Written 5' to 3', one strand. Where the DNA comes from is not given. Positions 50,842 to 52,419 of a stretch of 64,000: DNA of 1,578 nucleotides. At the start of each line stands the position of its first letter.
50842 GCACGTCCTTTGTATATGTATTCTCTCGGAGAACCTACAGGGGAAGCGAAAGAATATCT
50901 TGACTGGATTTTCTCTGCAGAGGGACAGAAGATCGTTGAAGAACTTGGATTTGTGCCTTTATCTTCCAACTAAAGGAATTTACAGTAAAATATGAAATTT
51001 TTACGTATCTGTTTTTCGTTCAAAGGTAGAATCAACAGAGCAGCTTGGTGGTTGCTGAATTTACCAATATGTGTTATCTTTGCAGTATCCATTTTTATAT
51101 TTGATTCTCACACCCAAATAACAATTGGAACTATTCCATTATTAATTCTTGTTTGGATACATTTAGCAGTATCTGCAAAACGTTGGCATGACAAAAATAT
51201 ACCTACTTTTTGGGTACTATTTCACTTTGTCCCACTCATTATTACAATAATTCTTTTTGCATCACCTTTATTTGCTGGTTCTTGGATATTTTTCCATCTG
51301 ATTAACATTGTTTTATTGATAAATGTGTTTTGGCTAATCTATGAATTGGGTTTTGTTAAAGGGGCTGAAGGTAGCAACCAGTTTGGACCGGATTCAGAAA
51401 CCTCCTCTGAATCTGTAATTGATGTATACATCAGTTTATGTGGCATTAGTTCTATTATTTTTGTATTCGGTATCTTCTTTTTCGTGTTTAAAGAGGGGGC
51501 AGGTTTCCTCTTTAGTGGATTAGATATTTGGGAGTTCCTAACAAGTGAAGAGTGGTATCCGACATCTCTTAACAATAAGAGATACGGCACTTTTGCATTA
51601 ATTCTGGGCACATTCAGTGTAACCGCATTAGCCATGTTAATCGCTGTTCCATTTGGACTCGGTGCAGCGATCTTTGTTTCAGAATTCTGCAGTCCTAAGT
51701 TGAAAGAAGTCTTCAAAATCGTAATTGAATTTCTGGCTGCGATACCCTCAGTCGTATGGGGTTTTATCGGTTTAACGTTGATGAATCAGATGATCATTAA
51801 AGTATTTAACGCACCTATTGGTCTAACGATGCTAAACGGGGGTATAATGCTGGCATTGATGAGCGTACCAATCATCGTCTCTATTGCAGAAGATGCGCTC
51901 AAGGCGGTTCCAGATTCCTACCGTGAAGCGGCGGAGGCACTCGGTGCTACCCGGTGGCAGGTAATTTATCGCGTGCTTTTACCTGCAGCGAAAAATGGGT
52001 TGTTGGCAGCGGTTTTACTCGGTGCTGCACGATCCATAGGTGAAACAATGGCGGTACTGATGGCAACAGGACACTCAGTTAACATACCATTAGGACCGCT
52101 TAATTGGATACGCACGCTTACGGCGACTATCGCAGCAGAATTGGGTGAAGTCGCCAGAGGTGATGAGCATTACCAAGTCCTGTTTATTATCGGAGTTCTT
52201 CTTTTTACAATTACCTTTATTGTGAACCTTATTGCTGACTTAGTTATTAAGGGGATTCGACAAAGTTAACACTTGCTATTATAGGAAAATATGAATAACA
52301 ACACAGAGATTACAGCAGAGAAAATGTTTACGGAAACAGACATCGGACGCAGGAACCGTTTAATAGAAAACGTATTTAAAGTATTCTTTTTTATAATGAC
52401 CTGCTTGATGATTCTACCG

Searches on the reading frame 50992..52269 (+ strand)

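Call 106: search_protein_families(library=pfam, proteins=[window:50992-52269:+], max_evalue=0.00001)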
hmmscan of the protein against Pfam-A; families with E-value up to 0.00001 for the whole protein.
window:50992-52269:+ (425 aa): 2 families
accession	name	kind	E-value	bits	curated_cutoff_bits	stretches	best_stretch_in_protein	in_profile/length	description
PF00528.27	BPD_transp_1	-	7.9e-25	88.1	26.4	1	219-423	2-183/184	Binding-protein-dependent transport system inner membrane component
PF05656.20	DUF805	-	7.3e-13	49.4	25.7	1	7-133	1-111/111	Protein of unknown function (DUF805)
